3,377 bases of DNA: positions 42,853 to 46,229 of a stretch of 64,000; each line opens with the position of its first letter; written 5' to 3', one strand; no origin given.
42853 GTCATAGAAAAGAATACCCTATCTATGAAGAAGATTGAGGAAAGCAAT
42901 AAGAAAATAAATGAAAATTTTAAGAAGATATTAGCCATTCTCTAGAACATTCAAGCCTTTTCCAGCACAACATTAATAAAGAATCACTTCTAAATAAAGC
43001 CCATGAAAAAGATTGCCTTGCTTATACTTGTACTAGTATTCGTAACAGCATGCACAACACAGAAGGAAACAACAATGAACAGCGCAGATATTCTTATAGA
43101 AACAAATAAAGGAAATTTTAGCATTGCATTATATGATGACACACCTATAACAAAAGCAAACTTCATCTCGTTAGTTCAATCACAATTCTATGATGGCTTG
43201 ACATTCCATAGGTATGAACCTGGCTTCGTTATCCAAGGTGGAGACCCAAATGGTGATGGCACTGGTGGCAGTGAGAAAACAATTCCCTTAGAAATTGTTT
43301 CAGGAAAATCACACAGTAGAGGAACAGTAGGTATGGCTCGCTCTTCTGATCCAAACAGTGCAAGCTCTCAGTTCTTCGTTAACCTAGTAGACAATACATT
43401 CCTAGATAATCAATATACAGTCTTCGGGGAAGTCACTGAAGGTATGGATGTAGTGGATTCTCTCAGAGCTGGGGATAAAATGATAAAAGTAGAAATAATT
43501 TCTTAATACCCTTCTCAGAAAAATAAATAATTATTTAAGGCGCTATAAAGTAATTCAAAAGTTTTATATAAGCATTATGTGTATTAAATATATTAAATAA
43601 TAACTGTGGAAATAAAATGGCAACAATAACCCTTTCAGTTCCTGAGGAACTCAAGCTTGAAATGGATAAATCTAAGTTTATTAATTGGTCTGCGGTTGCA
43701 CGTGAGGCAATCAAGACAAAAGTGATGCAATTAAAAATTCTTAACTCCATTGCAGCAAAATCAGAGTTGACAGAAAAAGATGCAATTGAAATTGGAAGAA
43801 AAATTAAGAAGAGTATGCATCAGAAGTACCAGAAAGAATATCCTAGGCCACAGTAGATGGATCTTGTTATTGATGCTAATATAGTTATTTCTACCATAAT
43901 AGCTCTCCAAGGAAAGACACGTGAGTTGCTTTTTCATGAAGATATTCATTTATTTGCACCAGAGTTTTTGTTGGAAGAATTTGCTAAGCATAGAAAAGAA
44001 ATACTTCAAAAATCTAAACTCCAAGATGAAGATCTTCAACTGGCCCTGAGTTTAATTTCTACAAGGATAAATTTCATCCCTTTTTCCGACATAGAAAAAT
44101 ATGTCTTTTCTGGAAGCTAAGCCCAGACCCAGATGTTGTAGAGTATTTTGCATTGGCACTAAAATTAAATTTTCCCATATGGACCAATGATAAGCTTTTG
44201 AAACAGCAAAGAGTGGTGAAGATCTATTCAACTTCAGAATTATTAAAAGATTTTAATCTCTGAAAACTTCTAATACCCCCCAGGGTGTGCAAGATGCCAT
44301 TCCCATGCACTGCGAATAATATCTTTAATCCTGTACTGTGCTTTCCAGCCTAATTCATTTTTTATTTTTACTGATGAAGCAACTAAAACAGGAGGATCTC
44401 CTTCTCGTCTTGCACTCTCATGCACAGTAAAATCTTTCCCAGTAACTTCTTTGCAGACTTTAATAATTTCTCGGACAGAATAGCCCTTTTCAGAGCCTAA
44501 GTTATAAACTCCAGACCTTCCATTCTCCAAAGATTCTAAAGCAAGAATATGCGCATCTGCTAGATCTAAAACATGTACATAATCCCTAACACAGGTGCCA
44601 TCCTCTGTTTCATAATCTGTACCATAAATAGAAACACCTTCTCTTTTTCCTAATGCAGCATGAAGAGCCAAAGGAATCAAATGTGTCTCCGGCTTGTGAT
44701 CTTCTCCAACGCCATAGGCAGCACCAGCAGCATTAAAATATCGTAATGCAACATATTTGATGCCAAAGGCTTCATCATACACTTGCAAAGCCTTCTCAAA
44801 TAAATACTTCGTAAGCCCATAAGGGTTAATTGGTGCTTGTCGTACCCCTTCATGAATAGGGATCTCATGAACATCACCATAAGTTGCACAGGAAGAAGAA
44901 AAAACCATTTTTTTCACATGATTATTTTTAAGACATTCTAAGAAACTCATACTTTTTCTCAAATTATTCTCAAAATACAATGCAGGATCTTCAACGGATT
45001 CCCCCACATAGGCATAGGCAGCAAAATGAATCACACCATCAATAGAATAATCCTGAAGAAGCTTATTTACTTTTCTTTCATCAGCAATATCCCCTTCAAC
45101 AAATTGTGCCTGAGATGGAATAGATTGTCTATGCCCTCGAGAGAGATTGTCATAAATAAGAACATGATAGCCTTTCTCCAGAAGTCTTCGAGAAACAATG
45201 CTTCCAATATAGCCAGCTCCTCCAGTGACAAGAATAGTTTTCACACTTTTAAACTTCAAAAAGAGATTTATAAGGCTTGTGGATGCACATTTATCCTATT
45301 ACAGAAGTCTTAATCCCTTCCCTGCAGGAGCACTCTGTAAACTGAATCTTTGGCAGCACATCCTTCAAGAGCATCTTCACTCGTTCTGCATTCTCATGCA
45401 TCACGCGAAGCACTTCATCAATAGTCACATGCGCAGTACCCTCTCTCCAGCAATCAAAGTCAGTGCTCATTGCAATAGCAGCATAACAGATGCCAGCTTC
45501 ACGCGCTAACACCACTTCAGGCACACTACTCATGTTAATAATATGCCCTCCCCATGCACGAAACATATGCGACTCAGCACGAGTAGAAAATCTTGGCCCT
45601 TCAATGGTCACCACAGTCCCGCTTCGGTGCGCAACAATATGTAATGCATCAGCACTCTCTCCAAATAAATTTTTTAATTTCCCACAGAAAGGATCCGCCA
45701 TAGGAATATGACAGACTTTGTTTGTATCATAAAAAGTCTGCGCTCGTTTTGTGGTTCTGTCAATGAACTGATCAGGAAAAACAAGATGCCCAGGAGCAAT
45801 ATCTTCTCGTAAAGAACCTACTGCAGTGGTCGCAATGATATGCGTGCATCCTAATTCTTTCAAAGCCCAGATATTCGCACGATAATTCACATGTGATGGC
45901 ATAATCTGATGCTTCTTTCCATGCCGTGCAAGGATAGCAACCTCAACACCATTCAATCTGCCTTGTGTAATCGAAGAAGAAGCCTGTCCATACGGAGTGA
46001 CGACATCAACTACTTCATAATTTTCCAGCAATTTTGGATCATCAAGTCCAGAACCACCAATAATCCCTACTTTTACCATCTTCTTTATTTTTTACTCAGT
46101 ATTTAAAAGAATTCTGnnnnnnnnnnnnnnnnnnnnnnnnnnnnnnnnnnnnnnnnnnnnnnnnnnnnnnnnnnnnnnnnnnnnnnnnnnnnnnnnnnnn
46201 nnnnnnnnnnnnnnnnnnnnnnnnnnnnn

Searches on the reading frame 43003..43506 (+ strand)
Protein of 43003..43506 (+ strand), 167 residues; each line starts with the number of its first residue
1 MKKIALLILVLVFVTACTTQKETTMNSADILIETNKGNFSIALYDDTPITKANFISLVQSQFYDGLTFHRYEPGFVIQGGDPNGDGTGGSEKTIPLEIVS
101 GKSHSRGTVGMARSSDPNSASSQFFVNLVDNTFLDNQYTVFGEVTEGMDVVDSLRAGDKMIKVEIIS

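Call 27: search_protein_families(library=pfam, proteins=[window:43003-43506:+], max_evalue=0.001)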
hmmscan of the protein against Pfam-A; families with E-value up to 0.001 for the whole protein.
window:43003-43506:+ (167 aa): 1 family
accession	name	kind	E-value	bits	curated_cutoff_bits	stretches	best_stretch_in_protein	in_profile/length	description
PF00160.26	Pro_isomerase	-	3.4e-45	154.6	21.7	1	31-158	3-141/159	Cyclophilin type peptidyl-prolyl cis-trans isomerase/CLD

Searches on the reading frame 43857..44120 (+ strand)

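Call 31: search_protein_families(library=pfam, proteins=[window:43857-44120:+], max_evalue=0.001)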
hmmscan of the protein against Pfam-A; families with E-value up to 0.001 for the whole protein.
window:43857-44120:+ (87 aa): 2 families
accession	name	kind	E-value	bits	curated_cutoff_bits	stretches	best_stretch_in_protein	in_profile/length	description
PF10130.15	PIN_2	-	4.9e-16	59.6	22.4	1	4-82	1-79/133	PIN domain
PF16289.11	PIN_12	-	0.00077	20.3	32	1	3-69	1-72/172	PIN domain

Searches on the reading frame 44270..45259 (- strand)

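Call 26: search_protein_families(library=pfam, proteins=[window:44270-45259:-], max_evalue=0.001)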
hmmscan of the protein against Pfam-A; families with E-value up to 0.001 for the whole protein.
window:44270-45259:- (329 aa): 9 families
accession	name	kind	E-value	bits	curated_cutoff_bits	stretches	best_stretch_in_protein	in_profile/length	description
PF01370.27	Epimerase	-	1.9e-61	208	20.9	1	9-255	1-240/240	NAD dependent epimerase/dehydratase family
PF16363.11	GDP_Man_Dehyd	-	4.9e-55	187.7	27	1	10-316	1-330/332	GDP-mannose 4,6 dehydratase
PF01073.25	3Beta_HSD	-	7.5e-14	51.8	22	1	10-146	1-140/280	3-beta hydroxysteroid dehydrogenase/isomerase family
PF02719.21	Polysacc_synt_2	-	1.7e-13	50.9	20.2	1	9-180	1-174/293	Polysaccharide biosynthesis protein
PF04321.23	RmlD_sub_bind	-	3.1e-12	46.6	27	1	8-163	2-141/287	RmlD substrate binding domain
PF05368.20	NmrA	-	6.4e-08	33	27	1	7-124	3-108/298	NmrA-like family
PF13460.12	NAD_binding_10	-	6.4e-07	29.8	27.2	1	13-157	1-130/184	NAD(P)H-binding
PF08659.16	KR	-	3.9e-06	27.3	22.6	1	8-83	2-92/180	KR domain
PF00106.31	adh_short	-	5.4e-06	26.5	26.6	1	7-70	1-70/195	short chain dehydrogenase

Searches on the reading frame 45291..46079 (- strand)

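Call 26: search_protein_families(library=pfam, proteins=[window:45291-46079:-], max_evalue=0.001)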
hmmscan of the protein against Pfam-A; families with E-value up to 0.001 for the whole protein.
window:45291-46079:- (262 aa): 1 family
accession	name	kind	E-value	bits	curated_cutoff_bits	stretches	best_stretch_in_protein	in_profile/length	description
PF01048.26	PNP_UDP_1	-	7.8e-47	160.1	25.1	1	3-242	1-232/233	Phosphorylase superfamily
